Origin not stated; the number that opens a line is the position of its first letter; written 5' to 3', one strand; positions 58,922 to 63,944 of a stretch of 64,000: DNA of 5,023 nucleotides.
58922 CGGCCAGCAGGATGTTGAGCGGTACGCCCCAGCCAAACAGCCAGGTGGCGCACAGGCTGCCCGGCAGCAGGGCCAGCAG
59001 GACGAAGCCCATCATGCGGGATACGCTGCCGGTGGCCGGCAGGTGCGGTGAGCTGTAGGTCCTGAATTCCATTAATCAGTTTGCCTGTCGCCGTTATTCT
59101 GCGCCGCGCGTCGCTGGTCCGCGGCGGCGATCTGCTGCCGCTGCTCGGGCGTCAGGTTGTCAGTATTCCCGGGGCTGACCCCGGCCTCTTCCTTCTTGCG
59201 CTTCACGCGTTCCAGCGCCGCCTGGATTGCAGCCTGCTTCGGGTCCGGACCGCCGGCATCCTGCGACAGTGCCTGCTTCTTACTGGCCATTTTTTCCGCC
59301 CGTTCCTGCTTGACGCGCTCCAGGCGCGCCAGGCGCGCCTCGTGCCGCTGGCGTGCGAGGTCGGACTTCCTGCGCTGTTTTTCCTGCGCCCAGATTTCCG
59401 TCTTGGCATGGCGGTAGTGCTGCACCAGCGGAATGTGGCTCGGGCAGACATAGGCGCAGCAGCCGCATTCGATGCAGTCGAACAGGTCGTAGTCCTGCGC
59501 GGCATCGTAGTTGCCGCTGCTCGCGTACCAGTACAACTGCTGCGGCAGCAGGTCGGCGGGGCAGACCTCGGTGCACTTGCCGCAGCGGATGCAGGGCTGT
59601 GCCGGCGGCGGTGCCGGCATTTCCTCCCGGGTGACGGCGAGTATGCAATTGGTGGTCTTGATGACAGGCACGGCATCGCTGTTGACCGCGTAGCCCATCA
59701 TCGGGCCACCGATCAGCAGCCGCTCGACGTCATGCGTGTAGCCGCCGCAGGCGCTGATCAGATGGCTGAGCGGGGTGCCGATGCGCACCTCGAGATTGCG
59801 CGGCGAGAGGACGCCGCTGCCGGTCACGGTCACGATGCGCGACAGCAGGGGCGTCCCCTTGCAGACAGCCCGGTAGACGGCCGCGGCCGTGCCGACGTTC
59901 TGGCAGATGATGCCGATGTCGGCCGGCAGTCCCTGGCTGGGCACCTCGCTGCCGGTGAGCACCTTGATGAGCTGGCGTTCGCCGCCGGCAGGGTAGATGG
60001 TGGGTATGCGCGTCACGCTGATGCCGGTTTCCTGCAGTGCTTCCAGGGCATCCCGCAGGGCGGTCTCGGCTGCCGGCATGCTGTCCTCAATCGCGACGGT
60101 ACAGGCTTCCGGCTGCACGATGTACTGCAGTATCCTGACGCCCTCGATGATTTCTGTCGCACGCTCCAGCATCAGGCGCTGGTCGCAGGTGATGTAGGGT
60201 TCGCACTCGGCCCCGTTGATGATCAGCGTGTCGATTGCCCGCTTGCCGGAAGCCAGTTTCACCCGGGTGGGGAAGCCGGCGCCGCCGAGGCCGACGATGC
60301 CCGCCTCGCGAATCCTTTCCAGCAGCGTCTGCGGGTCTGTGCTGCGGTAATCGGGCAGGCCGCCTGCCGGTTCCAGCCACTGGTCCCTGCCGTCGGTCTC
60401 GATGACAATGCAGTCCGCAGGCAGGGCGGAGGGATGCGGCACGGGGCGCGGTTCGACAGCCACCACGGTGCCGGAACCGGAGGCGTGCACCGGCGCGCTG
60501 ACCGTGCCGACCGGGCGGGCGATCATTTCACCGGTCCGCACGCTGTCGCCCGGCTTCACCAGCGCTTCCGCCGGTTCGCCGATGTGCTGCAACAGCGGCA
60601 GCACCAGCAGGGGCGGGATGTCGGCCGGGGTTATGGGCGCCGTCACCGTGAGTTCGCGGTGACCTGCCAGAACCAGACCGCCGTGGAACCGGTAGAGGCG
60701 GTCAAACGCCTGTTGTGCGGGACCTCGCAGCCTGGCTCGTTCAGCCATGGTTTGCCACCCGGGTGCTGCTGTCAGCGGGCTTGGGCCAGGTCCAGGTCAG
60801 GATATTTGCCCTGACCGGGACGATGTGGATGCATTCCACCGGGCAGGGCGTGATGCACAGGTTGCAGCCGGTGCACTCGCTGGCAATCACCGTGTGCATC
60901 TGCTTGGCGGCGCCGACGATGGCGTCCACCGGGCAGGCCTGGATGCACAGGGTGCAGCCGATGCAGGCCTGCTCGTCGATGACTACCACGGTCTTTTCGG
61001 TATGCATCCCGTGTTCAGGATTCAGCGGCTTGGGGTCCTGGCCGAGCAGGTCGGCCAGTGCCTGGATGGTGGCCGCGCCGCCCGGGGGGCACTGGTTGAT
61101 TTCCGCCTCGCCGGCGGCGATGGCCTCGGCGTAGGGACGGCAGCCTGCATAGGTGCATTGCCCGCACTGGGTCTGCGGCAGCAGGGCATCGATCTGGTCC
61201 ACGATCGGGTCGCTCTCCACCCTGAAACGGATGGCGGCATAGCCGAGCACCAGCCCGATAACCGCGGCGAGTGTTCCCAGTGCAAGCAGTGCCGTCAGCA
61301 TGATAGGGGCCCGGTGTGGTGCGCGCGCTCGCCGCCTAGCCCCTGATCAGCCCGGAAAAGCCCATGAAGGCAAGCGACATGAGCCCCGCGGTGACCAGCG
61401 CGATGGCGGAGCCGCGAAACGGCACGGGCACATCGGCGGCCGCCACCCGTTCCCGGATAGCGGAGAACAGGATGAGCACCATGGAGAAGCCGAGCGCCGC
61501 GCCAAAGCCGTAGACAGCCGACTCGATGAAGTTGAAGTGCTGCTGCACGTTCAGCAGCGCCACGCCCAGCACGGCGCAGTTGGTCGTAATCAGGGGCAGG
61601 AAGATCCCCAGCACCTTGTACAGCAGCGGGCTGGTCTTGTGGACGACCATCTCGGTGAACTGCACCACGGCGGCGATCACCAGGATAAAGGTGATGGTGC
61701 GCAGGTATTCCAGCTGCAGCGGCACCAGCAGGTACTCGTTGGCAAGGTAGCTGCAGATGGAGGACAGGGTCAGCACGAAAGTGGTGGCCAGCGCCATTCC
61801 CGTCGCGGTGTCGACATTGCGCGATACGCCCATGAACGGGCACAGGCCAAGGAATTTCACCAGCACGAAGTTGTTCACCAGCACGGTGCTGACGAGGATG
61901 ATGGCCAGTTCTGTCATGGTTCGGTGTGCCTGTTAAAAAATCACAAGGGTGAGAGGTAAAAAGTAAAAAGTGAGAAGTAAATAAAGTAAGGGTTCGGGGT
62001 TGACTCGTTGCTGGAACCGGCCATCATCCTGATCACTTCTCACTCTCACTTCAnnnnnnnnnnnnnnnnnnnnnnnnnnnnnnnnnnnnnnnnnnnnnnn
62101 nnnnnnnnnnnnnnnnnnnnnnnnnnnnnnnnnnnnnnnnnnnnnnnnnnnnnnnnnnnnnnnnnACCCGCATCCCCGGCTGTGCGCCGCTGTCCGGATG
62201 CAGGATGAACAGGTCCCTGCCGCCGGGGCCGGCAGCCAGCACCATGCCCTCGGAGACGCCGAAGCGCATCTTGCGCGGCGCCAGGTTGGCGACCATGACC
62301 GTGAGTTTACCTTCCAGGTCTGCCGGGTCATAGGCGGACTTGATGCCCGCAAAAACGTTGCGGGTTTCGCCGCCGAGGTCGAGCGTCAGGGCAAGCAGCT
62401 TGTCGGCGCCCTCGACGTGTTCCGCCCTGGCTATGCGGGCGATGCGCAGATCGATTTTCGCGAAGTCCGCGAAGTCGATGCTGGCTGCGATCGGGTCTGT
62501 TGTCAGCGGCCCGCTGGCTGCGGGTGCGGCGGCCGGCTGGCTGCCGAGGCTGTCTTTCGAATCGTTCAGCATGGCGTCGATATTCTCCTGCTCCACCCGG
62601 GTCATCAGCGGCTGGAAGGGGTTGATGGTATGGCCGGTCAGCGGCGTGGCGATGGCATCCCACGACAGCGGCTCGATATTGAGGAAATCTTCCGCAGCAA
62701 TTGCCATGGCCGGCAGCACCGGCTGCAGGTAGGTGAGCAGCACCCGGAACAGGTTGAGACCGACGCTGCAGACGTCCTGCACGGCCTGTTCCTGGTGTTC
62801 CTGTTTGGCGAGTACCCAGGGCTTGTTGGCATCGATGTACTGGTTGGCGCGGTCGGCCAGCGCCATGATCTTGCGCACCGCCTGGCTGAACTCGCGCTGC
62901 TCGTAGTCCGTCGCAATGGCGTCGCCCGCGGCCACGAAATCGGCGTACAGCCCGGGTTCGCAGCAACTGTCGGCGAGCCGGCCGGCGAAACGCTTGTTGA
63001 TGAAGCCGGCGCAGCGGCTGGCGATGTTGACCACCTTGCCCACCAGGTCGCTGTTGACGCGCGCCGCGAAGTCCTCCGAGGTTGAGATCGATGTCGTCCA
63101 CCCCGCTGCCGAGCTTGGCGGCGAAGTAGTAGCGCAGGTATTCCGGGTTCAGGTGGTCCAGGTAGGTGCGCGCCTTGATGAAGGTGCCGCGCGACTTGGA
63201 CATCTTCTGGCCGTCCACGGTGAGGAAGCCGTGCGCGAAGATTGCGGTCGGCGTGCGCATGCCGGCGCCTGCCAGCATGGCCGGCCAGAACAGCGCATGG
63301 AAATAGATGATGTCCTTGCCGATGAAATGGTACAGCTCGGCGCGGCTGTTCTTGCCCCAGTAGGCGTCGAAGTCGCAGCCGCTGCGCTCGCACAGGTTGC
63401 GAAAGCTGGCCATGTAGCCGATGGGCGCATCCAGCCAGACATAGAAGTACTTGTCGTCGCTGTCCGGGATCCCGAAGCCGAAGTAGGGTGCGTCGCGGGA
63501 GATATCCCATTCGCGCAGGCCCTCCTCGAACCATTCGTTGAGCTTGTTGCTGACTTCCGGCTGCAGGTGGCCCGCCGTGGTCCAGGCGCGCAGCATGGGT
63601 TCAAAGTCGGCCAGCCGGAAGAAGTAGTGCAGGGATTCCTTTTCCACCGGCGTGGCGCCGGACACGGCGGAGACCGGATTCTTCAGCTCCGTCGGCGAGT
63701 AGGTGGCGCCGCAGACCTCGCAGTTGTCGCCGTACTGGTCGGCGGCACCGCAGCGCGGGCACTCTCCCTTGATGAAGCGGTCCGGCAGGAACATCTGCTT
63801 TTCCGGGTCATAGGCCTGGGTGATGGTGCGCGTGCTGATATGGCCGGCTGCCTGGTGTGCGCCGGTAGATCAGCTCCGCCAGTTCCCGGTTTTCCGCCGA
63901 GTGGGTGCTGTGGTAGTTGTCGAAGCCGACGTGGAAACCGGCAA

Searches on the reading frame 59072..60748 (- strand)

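Call 49: search_protein_families(library=pfam, proteins=[window:59072-60748:-])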
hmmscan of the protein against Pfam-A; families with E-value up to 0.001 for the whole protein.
window:59072-60748:- (558 aa): 12 families
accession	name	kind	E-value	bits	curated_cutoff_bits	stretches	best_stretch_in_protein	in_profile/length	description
PF01512.22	Complex1_51K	-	6.8e-51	172.5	31.2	1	146-293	1-150/150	Nuo51 FMN-binding domain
PF13375.12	RnfC_N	-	1.4e-31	109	25.6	1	20-120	2-100/101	RnfC Barrel sandwich hybrid domain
PF10531.15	SLBB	-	4.4e-13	49.3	27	1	305-353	1-54/55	SLBB domain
PF12838.12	Fer4_7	-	1.4e-08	35.5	27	1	386-438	2-51/52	4Fe-4S dicluster domain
PF13237.11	Fer4_10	-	6.4e-08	32.8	25.5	1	384-436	7-53/53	4Fe-4S dicluster domain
PF13183.11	Fer4_8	-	2.5e-07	31.6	27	1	383-439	2-68/68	4Fe-4S dicluster domain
PF13187.11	Fer4_9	-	4.3e-07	30.3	27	1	386-438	2-50/52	4Fe-4S dicluster domain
PF13534.11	Fer4_17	-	3e-06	28.1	22.2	1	386-439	2-60/61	4Fe-4S dicluster domain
PF13484.11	Fer4_16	-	5.8e-06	27.4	30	0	386-404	2-20/66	4Fe-4S double cluster binding domain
PF00037.32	Fer4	-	7.6e-06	26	21.1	0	386-399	8-21/24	4Fe-4S binding domain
PF12797.12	Fer4_2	-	5.1e-05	23.4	24.5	0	384-398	8-22/22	4Fe-4S binding domain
PF12800.12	Fer4_4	-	9.7e-05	22.8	24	0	386-398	4-16/17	4Fe-4S binding domain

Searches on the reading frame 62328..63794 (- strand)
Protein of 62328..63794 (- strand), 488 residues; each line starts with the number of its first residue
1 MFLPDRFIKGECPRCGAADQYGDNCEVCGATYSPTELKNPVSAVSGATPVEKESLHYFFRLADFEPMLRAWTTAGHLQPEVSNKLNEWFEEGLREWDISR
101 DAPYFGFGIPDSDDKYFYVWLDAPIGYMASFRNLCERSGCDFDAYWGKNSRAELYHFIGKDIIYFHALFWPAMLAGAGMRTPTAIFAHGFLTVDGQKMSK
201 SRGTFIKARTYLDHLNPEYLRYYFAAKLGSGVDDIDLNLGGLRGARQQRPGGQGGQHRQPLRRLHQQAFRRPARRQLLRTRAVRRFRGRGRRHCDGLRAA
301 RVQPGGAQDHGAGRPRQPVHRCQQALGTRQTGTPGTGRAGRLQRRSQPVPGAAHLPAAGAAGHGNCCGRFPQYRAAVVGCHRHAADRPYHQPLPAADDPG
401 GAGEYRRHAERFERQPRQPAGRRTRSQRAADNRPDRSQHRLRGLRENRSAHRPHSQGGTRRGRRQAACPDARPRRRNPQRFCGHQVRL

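Call 49: search_protein_families(library=pfam, proteins=[window:62328-63794:-])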
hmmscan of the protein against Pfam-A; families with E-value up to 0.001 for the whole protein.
window:62328-63794:- (488 aa): 2 families
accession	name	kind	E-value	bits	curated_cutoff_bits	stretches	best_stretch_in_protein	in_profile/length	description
PF09334.17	tRNA-synt_1g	-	5.9e-92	308.9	20.1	1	1-238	128-367/391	tRNA synthetases class I (M)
PF01406.26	tRNA-synt_1e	-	1.7e-06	28.1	27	1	159-226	214-282/301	tRNA synthetases class I (C) catalytic domain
